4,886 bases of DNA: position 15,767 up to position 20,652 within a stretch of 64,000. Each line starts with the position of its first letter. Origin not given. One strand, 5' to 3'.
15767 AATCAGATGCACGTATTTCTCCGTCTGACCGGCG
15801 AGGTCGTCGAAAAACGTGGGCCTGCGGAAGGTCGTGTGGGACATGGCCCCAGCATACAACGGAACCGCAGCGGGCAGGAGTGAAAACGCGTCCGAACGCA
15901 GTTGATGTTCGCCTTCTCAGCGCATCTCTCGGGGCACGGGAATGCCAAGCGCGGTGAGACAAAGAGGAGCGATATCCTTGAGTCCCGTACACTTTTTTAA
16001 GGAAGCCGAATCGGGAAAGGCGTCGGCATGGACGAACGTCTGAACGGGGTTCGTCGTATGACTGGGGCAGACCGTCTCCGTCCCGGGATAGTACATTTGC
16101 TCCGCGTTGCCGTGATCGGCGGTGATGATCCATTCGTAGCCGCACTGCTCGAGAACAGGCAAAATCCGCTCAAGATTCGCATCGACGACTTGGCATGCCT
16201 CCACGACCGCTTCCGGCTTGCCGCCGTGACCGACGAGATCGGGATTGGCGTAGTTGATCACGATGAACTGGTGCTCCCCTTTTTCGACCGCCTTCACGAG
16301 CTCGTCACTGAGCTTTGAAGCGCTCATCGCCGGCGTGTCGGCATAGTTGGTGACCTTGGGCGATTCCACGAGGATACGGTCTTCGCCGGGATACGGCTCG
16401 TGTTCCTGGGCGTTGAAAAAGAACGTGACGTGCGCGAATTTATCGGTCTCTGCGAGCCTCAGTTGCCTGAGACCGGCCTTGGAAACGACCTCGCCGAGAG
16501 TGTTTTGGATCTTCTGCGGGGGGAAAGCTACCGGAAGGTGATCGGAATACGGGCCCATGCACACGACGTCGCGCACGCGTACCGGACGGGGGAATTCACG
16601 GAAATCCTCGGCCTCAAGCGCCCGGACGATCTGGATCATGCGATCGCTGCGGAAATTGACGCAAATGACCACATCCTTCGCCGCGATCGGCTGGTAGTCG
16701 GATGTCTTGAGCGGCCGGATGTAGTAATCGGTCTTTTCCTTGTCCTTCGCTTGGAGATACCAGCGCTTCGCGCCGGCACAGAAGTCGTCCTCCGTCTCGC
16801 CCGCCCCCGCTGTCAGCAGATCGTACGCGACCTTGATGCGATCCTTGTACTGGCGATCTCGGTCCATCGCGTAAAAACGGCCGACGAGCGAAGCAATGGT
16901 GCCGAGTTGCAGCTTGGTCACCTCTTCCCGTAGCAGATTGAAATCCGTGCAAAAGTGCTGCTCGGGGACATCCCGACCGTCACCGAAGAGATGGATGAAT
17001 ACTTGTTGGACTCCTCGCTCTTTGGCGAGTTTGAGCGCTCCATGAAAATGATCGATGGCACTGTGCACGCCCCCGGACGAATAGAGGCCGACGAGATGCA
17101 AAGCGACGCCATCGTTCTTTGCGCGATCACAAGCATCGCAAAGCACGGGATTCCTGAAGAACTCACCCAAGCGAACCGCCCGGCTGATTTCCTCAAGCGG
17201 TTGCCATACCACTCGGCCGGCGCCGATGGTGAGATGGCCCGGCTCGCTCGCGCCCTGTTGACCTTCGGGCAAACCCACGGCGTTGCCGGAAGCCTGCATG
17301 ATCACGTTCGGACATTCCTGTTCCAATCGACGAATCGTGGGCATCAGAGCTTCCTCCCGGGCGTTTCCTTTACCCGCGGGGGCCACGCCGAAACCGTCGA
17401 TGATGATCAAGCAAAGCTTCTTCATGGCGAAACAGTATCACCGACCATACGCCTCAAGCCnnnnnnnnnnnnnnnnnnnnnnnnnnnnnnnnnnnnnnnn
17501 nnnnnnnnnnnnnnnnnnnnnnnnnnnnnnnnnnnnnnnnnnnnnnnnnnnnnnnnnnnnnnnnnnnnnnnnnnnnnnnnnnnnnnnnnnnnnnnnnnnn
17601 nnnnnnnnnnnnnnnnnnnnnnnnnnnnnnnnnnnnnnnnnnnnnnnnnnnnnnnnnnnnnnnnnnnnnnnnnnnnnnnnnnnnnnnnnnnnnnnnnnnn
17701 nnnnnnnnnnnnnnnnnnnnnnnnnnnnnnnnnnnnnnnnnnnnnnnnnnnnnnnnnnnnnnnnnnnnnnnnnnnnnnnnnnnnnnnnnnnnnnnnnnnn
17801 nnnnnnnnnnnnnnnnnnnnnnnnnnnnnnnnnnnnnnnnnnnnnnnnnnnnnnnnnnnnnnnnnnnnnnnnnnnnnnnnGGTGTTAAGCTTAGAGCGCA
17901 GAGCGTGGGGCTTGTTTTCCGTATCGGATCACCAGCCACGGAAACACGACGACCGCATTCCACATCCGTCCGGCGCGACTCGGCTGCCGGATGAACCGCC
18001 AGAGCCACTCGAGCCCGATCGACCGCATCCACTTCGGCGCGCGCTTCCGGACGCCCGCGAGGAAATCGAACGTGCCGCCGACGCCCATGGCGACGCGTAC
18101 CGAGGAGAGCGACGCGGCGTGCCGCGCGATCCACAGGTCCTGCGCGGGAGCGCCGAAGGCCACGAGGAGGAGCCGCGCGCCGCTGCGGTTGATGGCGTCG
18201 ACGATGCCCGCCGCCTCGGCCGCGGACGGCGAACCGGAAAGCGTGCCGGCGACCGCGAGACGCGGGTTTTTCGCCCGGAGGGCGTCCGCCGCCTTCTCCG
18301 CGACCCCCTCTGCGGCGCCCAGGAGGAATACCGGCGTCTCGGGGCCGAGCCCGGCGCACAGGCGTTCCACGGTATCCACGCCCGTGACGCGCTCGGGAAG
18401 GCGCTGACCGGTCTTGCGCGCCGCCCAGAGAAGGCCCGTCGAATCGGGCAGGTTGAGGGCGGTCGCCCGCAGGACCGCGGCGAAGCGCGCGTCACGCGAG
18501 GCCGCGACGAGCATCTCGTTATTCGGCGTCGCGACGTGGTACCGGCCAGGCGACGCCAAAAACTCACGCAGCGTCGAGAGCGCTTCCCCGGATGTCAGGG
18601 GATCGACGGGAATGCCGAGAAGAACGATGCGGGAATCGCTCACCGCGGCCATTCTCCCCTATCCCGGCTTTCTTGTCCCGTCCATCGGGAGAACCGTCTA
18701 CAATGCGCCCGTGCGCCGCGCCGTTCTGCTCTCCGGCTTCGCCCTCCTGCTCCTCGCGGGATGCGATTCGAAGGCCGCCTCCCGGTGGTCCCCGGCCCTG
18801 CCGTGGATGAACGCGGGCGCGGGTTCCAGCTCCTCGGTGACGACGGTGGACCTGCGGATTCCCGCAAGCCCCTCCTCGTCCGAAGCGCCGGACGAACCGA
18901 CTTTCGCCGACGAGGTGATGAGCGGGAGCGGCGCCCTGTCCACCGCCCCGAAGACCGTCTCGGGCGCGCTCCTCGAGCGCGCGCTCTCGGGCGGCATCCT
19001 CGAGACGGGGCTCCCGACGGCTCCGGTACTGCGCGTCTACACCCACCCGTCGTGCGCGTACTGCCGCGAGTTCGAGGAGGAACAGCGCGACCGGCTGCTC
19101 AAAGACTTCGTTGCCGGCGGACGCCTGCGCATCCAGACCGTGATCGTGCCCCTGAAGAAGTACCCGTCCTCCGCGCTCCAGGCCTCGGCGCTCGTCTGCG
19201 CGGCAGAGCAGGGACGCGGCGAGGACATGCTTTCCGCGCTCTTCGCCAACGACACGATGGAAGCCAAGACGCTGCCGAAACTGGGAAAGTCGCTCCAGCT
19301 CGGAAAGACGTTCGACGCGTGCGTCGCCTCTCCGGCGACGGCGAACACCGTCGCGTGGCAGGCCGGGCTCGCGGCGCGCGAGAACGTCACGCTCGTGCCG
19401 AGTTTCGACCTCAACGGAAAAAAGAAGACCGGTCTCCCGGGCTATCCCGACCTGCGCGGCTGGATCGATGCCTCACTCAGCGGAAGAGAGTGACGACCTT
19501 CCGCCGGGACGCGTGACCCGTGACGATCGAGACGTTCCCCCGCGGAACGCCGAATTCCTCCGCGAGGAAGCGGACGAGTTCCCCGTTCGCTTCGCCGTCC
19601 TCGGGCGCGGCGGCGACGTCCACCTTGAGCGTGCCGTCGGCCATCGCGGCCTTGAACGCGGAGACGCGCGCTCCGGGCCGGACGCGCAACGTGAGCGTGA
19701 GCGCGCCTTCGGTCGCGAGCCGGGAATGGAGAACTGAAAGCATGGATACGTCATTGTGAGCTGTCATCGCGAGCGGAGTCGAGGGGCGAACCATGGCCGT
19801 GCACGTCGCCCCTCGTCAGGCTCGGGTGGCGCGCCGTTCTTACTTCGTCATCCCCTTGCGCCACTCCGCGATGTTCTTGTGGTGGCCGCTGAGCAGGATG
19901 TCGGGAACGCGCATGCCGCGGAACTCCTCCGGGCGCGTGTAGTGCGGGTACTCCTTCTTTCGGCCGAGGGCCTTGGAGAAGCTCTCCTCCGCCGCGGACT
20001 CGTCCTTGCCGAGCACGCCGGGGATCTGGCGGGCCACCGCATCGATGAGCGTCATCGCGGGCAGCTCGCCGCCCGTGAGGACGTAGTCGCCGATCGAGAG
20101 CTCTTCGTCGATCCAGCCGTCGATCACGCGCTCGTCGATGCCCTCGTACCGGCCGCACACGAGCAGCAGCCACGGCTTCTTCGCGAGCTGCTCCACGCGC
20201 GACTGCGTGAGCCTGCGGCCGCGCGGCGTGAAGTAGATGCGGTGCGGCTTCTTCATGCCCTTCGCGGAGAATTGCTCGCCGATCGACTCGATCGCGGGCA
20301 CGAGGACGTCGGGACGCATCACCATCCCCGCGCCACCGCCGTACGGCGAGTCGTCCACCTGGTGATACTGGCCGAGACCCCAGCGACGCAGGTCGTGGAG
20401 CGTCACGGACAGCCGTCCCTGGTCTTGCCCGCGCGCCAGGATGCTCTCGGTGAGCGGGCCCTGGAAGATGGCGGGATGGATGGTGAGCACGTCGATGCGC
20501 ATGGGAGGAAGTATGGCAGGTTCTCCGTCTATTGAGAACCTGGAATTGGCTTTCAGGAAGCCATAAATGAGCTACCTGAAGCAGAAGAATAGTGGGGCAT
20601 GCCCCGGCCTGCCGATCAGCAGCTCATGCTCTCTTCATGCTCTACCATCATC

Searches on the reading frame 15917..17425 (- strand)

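Call 68: search_protein_families(library=pfam, max_evalue=0.00001, proteins=[window:15917-17425:-])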
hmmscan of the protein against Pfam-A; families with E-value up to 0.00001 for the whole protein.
window:15917-17425:- (502 aa): 2 families
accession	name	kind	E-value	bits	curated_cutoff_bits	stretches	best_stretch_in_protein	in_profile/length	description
PF01676.23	Metalloenzyme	-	1.5e-64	218.4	24.3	1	2-495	1-250/252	Metalloenzyme superfamily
PF06415.18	iPGM_N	-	2.7e-60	204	27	1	80-294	1-216/217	BPG-independent PGAM N-terminus (iPGM_N)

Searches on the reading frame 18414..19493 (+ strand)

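Call 68: search_protein_families(library=pfam, max_evalue=0.00001, proteins=[window:18414-19493:+])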
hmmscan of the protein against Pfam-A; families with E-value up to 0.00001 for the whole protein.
window:18414-19493:+ (359 aa): 1 family
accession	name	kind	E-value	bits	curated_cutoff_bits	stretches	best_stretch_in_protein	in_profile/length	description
PF13462.12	Thioredoxin_4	-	6.2e-15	56.2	23.2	1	198-353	8-165/165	Thioredoxin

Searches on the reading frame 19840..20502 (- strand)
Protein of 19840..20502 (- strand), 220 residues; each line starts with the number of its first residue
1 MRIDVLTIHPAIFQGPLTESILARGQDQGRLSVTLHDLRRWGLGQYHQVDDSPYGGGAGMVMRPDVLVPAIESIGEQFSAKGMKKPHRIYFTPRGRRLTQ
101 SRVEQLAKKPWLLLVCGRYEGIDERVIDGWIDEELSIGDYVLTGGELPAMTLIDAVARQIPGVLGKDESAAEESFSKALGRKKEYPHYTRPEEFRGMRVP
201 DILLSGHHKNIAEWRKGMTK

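Call 68: search_protein_families(library=pfam, max_evalue=0.00001, proteins=[window:19840-20502:-])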
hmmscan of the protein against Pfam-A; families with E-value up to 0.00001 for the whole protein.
window:19840-20502:- (220 aa): 1 family
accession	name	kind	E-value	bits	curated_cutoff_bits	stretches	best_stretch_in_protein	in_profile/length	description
PF01746.26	tRNA_m1G_MT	-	1.8e-55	188.1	27.3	1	26-216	5-183/195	tRNA (Guanine-1)-methyltransferase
